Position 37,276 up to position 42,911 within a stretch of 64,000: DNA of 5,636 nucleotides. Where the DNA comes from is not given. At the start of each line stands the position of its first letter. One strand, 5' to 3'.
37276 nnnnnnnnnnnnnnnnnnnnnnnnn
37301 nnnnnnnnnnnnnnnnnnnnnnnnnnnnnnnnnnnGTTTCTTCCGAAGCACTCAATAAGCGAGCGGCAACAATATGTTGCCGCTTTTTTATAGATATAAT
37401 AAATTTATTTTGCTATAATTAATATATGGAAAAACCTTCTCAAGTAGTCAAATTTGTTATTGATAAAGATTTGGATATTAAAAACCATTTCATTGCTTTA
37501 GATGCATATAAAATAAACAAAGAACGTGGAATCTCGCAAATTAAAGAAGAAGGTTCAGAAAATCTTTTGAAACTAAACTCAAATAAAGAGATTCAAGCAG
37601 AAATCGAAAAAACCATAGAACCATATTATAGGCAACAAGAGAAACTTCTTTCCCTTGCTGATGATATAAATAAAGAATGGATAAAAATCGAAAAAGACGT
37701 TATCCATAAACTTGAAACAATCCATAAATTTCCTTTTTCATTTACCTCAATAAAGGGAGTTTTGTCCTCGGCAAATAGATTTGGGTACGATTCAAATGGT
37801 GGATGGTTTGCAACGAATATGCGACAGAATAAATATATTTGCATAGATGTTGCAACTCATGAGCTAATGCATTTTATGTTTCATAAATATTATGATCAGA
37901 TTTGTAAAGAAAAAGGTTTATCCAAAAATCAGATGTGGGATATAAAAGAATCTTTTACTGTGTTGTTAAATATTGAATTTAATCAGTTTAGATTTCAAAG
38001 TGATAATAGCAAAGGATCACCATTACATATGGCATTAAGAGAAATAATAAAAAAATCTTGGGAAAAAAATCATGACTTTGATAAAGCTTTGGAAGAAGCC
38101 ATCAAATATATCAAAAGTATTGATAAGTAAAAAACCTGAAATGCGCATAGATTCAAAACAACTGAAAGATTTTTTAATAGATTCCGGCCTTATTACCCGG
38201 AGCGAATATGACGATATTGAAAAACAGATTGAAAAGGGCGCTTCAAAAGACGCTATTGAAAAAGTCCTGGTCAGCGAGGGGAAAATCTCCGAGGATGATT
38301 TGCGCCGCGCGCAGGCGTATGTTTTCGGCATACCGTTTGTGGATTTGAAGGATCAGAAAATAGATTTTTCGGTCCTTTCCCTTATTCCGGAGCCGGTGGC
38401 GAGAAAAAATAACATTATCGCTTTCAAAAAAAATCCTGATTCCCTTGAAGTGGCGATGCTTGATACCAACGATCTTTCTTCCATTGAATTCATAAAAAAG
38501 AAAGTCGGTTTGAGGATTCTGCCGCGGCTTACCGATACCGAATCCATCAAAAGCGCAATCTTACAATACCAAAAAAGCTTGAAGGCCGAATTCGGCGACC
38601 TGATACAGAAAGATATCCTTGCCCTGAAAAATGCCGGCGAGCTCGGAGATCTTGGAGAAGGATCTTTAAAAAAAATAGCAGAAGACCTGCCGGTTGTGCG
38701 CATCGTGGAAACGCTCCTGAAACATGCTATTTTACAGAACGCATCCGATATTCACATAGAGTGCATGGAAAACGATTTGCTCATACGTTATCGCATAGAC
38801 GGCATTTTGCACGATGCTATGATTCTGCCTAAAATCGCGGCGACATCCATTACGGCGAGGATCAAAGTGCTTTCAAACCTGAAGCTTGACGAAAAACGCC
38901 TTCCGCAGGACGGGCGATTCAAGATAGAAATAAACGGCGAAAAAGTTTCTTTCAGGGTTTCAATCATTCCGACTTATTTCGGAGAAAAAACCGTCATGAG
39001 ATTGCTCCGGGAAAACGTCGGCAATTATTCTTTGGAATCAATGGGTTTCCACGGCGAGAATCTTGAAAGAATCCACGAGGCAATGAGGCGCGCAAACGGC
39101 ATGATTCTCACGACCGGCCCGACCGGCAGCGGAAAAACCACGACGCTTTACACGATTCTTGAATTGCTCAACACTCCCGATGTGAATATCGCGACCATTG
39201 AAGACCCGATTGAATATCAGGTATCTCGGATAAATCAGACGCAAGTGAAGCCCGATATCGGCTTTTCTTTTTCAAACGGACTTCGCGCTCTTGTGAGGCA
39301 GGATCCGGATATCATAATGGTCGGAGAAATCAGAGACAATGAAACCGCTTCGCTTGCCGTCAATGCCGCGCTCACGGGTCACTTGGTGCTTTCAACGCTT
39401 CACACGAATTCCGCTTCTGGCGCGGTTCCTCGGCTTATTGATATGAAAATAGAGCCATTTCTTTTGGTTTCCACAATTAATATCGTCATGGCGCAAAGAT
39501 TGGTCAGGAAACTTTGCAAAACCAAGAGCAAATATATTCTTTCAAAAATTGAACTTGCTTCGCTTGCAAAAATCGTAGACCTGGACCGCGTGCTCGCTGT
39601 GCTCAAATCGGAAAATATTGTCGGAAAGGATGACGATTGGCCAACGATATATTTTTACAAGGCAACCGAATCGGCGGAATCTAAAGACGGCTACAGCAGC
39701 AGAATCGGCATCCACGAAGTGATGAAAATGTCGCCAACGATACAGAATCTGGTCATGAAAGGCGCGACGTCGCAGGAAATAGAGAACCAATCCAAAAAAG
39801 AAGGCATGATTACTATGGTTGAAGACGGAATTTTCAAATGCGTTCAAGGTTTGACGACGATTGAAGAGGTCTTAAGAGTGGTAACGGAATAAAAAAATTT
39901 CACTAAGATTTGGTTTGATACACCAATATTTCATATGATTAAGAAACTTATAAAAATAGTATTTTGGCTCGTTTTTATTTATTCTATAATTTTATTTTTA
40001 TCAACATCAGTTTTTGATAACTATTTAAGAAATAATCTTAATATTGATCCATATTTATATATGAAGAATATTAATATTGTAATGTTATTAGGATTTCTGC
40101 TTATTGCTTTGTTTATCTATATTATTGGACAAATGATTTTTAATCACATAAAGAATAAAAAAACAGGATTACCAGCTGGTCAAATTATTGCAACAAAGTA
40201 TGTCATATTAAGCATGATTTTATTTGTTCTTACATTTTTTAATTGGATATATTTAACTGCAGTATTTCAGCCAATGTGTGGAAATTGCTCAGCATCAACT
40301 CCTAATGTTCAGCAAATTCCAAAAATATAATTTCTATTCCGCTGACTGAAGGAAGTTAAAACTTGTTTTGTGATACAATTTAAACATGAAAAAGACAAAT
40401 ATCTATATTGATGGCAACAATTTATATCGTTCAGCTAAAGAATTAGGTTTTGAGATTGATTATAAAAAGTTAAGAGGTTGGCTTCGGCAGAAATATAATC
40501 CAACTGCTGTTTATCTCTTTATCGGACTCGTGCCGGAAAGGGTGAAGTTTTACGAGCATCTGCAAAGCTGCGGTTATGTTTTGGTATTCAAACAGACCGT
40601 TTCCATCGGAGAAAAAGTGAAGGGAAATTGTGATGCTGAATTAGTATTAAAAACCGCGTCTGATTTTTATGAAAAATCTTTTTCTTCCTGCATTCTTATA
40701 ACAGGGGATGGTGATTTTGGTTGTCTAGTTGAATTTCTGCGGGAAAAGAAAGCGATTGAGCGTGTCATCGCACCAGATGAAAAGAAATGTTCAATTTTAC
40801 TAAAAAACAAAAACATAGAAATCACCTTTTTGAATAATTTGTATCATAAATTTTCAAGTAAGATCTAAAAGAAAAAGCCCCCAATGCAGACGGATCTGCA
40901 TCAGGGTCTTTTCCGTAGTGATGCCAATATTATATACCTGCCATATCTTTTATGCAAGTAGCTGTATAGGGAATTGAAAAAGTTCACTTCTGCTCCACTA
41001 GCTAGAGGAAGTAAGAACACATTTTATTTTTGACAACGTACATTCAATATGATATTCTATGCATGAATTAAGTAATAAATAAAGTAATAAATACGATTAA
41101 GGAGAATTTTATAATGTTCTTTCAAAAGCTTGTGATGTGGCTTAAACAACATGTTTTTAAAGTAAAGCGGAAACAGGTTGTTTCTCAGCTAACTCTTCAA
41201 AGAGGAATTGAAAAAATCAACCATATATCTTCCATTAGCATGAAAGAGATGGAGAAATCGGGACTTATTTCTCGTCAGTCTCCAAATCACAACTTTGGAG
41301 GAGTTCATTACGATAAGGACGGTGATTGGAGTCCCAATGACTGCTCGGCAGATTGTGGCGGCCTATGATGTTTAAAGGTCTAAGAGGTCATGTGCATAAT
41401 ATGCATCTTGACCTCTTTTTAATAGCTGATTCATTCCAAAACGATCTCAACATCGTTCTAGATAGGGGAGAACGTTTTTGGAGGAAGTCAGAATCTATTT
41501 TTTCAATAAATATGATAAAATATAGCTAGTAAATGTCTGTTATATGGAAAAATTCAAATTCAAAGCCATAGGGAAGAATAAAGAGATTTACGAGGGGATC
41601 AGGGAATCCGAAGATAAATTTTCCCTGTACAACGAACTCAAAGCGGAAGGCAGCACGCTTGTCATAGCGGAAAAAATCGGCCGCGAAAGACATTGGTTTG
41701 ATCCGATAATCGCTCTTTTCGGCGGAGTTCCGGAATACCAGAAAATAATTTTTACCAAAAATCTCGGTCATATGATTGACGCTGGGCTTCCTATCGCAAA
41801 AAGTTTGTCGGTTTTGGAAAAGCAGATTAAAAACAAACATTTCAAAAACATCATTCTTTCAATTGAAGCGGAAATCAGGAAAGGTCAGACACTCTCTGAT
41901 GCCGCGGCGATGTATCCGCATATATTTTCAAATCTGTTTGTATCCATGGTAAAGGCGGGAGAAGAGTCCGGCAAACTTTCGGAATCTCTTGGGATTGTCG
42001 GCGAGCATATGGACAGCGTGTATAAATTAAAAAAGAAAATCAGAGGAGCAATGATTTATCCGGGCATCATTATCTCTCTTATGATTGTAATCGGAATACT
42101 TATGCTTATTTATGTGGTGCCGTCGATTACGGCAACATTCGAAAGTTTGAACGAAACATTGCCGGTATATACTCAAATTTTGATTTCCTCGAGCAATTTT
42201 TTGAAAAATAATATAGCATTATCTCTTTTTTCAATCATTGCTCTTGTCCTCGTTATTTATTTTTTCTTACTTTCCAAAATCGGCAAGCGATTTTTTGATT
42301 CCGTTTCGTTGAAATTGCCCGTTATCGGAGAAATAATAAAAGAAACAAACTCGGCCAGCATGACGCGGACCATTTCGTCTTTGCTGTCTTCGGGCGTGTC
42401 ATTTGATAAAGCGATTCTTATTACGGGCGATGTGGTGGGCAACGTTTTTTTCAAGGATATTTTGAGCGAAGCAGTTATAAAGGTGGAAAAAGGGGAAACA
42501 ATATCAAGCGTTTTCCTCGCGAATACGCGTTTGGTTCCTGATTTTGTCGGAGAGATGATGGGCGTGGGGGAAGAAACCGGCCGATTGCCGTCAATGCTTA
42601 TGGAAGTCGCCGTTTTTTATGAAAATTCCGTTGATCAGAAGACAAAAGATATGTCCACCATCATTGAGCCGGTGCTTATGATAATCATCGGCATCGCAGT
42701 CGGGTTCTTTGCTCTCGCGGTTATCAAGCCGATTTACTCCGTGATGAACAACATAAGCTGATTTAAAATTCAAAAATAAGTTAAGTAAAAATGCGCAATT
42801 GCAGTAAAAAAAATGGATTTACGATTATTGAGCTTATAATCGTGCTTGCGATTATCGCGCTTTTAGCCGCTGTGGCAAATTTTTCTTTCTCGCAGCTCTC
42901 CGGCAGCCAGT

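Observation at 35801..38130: Putative RiPP biosynthetic locus: radical SAM/SPASM maturase + unannotated 44-aa Cys/Asp/Tyr-rich peptide + HExxHxxxH peptidase-like gene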

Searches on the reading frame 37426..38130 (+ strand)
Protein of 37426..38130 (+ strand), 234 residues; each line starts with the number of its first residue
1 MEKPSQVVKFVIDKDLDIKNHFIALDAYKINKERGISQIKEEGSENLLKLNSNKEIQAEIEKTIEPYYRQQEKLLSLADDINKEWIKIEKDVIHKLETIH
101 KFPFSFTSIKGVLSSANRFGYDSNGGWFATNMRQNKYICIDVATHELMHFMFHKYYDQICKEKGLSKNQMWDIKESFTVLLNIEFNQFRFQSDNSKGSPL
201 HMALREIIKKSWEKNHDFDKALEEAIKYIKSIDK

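Call 3: search_protein_families(library=pfam, proteins=[window:37426-38130:+], max_evalue=1)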
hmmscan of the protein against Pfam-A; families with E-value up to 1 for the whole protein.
window:37426-38130:+ (234 aa): 1 family
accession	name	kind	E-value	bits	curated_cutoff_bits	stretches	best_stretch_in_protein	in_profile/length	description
PF16213.11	DCB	-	0.7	10.1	25.6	0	198-233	8-43/177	Mon2/Sec7/BIG1-like, dimerisation and cyclophilin-binding domain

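Call 4: search_protein_families(library=ncbifam, proteins=[window:37426-38130:+], max_evalue=1)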
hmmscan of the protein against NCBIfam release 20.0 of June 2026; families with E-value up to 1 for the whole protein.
window:37426-38130:+ (234 aa): 0 families

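Call 17: find_homologous_proteins(query=window:37426-38130:+)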
Query window:37426-38130:+ (234 aa): 97 proteins with E <= 0.001 among 438 candidates.
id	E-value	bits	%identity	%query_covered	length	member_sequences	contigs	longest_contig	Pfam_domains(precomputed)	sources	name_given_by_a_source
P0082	6.5e-151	518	100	100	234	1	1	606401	-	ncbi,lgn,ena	-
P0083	3.9e-123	427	83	99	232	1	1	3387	-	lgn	-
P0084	1.4e-114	399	77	98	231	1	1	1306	-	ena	-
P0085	1.2e-113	396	76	98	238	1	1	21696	-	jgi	jgi:hypothetical protein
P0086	5.4e-111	388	74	99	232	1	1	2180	-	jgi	-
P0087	2.2e-105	369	72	98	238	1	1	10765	-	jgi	jgi:hypothetical protein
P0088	2.5e-105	369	70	98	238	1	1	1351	-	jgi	jgi:hypothetical protein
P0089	3.8e-105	368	70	98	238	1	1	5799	-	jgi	jgi:hypothetical protein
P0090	4.4e-104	365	71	98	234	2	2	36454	-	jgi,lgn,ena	-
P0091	4.9e-99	348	70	99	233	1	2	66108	-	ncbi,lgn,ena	-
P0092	1.1e-98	347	70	97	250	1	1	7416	-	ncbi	-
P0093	1.3e-97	344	65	98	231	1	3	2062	-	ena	-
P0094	3.4e-94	333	66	98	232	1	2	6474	-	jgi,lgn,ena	jgi:hypothetical protein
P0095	6.5e-94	332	67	98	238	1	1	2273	-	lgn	-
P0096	7.4e-94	332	64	97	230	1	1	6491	-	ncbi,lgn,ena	-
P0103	2.3e-88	314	64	97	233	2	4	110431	-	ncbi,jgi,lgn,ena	ncbi:MAG: hypothetical protein WCO12_00215 [bacterium]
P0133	1.8e-66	242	54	95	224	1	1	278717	-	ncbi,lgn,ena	-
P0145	3.6e-63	231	55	91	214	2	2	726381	-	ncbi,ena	-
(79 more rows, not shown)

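Call 29: search_solved_structures(query=A2, max_evalue=10)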
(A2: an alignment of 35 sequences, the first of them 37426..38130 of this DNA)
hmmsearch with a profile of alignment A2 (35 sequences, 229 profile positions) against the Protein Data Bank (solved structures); distinct sequences matched with E-value up to 10: 3.
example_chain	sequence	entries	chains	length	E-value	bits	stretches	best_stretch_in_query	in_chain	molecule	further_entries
9cc5_A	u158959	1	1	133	0.39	13.7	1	52-127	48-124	Amylin-NHO-22 Binder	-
6eri_Az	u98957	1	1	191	1.3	12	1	42-101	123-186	Ribosome-recycling factor, chloroplastic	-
5mlc_9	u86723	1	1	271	2.3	11.2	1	42-101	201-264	Ribosome-recycling factor, chloroplastic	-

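Call 30: predict_structure(alignment_id=A2)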
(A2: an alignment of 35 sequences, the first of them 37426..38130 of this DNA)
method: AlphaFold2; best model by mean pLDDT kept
length: 234 residues; sequences in the alignment: 35
mean_pLDDT: 95.0   pTM: 0.89
mean pLDDT of the five models: 95.0, 94.3, 94.3, 93.8, 93.6
residues with pLDDT >= 90: 212; 70-90: 18; 50-70: 3; < 50: 1
segments of 3 or more residues with pLDDT < 50: none
pLDDT, mean of each block of 10 residues (from residue 1): 80 98 95 88 96 98 97 97 97 98 97 95 97 94 97 97 96 96 96 85 97 98 98 88
secondary structure, 60 per line:
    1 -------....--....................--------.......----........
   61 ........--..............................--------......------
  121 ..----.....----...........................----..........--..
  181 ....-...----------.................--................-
elements in order: E8-11 H14-33 H42-48 H53-68 H71-100 E109-114 E127-131 H136-162 H167-176 H179-184 H199-215 H218-233

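Call 60: find_encoding_contigs(protein=P0103, flank=4000, max_places=1)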
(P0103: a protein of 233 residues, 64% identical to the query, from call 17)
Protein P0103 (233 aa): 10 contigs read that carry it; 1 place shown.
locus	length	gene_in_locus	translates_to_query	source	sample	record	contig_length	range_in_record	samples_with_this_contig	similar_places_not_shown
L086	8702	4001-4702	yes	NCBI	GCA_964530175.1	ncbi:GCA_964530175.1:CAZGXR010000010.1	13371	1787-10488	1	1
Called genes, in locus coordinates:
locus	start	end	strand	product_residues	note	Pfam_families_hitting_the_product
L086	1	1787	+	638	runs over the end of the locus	PF00012:HSP70, PF06723:MreB_Mbl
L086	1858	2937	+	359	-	PF00226:DnaJ, PF01556:DnaJ_C, PF00684:DnaJ_CXXCXGXG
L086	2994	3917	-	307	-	PF01368:DHH, PF02833:DHHA2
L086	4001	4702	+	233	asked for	-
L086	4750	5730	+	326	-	PF02016:Peptidase_S66, PF17676:Peptidase_S66C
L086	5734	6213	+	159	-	-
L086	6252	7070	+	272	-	PF24827:AstE_AspA_cat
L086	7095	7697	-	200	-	PF00583:Acetyltransf_1, PF13508:Acetyltransf_7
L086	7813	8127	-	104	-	PF01371:Trp_repressor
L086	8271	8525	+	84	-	-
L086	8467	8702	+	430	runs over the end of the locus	PF01817:CM_2, PF01209:Ubie_methyltran (weak), PF13489:Methyltransf_23 (weak), PF13847:Methyltransf_31, PF08241:Methyltransf_11, PF08242:Methyltransf_12 (weak), PF13649:Methyltransf_25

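Call 61: find_encoding_contigs(protein=P0133, flank=4000, max_places=1)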
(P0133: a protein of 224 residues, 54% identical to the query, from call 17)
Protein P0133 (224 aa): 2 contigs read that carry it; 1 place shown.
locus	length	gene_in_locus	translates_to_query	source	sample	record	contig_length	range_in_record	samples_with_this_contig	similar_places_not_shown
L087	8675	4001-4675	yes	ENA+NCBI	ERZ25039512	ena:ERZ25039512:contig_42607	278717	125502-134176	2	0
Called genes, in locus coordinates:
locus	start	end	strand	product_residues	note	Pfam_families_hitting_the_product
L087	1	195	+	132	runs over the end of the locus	-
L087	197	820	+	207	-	PF09335:VTT_dom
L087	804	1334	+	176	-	PF01625:PMSR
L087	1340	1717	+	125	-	PF01641:SelR, PF24046:At4g08330 (faint)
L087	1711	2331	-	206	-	-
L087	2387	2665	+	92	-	-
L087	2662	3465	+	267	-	-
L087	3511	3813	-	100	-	-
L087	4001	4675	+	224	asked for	-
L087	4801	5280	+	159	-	PF09997:DUF2238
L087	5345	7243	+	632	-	PF01471:PG_binding_1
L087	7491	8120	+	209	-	-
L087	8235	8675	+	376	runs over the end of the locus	PF05496:RuvB_N, PF01078:Mg_chelatase (faint), PF13191:AAA_16 (faint), PF00004:AAA, PF07728:AAA_5 (weak), PF13173:AAA_14 (weak), PF16193:AAA_assoc_2, PF12002:MgsA_C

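Call 62: find_encoding_contigs(protein=P0145, flank=4000, max_places=1)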
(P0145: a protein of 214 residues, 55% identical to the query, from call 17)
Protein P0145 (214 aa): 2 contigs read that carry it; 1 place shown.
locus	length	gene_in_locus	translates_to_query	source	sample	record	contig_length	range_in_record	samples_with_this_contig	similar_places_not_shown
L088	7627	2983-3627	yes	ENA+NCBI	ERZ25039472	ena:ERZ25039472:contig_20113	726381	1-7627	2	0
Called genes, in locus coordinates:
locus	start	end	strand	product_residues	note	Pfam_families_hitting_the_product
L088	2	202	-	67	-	?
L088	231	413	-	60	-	-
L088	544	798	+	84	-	-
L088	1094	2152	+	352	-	-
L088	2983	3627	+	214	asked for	-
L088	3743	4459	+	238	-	PF01636:APH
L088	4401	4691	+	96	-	-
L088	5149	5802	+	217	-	-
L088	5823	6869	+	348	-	-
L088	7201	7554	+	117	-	-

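Call 84: fold_search(model_id=the predicted structure, library=pdb)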
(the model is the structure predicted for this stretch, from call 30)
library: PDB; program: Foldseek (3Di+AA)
matches with E <= 10: 173; with E <= 0.001: 0
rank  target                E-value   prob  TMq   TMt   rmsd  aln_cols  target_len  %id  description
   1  7pua_F6               2.2e-01  0.06  0.14  0.07  32.4       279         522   13  Middle assembly intermediate of the Trypanosoma brucei mitoribosomal small subunit (released 2022-03-02)
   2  7v9p_A                3.0e-01  0.47  0.31  0.10   8.1       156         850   17  Crystal structure of the lanthipeptide zinc-metallopeptidase EryP from saccharopolyspora erythraea in intermediate sta (released 2022-05-11)
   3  7v9n                  4.2e-01  0.38  0.31  0.10   7.9       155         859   17  Crystal structure of the lanthipeptide zinc-metallopeptidase EryP from saccharopolyspora erythraea in closed state (released 2022-05-11)
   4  3mdj_B                4.9e-01  0.28  0.28  0.10   9.3       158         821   11  ER Aminopeptidase, ERAP1, Bound to the Zinc Aminopeptidase Inhibitor, Bestatin (released 2011-03-30)
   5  7v9p_B                5.8e-01  0.30  0.31  0.10   8.0       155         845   17  Crystal structure of the lanthipeptide zinc-metallopeptidase EryP from saccharopolyspora erythraea in intermediate sta (released 2022-05-11)
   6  3cia_D                5.8e-01  0.23  0.30  0.14  12.1       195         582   11  Crystal structure of cold-aminopeptidase from Colwellia psychrerythraea (released 2008-07-01)
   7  7v9o                  6.2e-01  0.21  0.27  0.09   8.3       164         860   16  Crystal structure of the lanthipeptide zinc-metallopeptidase EryP mutant E802R from saccharopolyspora erythraea (released 2022-05-11)
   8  3cia_B                6.5e-01  0.23  0.30  0.14  11.6       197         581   11  Crystal structure of cold-aminopeptidase from Colwellia psychrerythraea (released 2008-07-01)
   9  3qnf_A                6.5e-01  0.23  0.28  0.11   7.0       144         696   10  Crystal structure of the open state of human endoplasmic reticulum aminopeptidase 1 ERAP1 (released 2011-02-23)
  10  6u7g_B                7.3e-01  0.51  0.21  0.06   3.5        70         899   16  HCoV-229E RBD Class V in complex with human APN (released 2019-11-13)
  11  7nsk_A                7.3e-01  0.23  0.28  0.09   8.5       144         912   12  Endoplasmic reticulum aminopeptidase 2 complexed with a hydroxamic ligand (released 2022-06-22)
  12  4f5c_A                7.7e-01  0.30  0.26  0.08   4.2       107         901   11  Crystal structure of the spike receptor binding domain of a porcine respiratory coronavirus in complex with the pig am (released 2012-08-22)
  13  5nia                  7.7e-01  0.14  0.27  0.12  13.4       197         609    9  Crystal structure of human LTA4H mutant D375N in open conformation (crystal form I) (released 2017-08-23)
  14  4f5c_B                8.2e-01  0.30  0.26  0.08   4.2       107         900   11  Crystal structure of the spike receptor binding domain of a porcine respiratory coronavirus in complex with the pig am (released 2012-08-22)
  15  8p0i_B                8.2e-01  0.28  0.30  0.10   8.4       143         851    8  Crystal structure of the open conformation of insulin-regulated aminopeptidase in complex with a small-MW inhibitor (released 2024-09-04)
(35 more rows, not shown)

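Call 87: search_protein_families(library=padloc, proteins=[window:37426-38130:+], max_evalue=0.01)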
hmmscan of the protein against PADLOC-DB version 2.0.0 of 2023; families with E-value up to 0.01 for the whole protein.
window:37426-38130:+ (234 aa): 0 families

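Call 90: search_protein_representatives(alignment_id=A2)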
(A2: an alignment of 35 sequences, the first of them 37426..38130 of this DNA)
Query: 35 sequences, 229 profile positions. Proteins with E-value up to 0.001 (for the whole library): 845; up to 1e-10: 472; up to 1e-30: 85. The best 150 are listed.
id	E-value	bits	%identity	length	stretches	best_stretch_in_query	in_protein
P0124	1.1e-92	326.4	-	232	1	3-226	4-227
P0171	2.1e-86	305.8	-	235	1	2-227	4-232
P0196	4.1e-81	288.5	-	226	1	1-225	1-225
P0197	3.8e-76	272.2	-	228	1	1-226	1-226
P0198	1.8e-72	260.2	-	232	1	3-228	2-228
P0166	1.2e-68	247.7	-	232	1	4-227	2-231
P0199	1.0e-58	215.2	-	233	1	6-228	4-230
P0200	4.2e-57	209.9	-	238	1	4-227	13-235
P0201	4.6e-48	180.3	-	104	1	130-228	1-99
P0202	1.7e-43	165.4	-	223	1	3-227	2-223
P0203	2.1e-43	165.1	-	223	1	3-221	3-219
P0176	3.3e-42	161.2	-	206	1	124-227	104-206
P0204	4.2e-42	160.9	-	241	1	5-227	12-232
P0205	1.4e-41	159.1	-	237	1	5-228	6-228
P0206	2.3e-39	151.9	-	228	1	6-227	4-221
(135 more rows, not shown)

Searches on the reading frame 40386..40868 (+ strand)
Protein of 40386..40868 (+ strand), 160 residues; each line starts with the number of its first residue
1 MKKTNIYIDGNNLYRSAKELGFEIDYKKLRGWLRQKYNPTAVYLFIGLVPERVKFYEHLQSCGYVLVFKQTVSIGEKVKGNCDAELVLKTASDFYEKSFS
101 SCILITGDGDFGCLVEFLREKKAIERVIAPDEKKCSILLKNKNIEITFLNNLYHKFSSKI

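Call 70: search_protein_families(library=pfam, proteins=[window:40386-40868:+], max_evalue=0.001)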
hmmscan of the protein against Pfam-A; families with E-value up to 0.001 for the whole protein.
window:40386-40868:+ (160 aa): 1 family
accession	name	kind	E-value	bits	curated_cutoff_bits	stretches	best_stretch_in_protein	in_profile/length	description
PF01936.24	NYN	-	2.1e-15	57.9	24.2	1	3-136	1-131/145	NYN domain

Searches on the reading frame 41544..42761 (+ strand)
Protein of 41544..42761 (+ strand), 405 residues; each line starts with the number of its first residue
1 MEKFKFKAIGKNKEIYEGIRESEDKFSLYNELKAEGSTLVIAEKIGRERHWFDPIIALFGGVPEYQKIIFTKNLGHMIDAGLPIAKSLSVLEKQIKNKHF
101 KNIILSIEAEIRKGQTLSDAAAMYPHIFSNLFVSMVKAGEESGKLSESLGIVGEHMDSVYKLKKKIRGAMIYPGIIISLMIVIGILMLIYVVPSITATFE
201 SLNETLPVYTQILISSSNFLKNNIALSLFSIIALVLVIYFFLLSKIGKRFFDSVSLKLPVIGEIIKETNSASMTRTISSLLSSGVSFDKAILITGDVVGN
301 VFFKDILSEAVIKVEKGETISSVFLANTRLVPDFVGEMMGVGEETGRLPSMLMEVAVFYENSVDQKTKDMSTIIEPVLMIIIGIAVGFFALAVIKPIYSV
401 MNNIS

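Call 70: search_protein_families(library=pfam, proteins=[window:41544-42761:+], max_evalue=0.001)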
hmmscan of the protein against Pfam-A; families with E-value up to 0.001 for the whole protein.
window:41544-42761:+ (405 aa): 1 family
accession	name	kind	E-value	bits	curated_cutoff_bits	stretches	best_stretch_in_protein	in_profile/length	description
PF00482.28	T2SSF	-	2.3e-53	179.9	25.2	2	70-193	1-125/125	Type II secretion system (T2SS), protein F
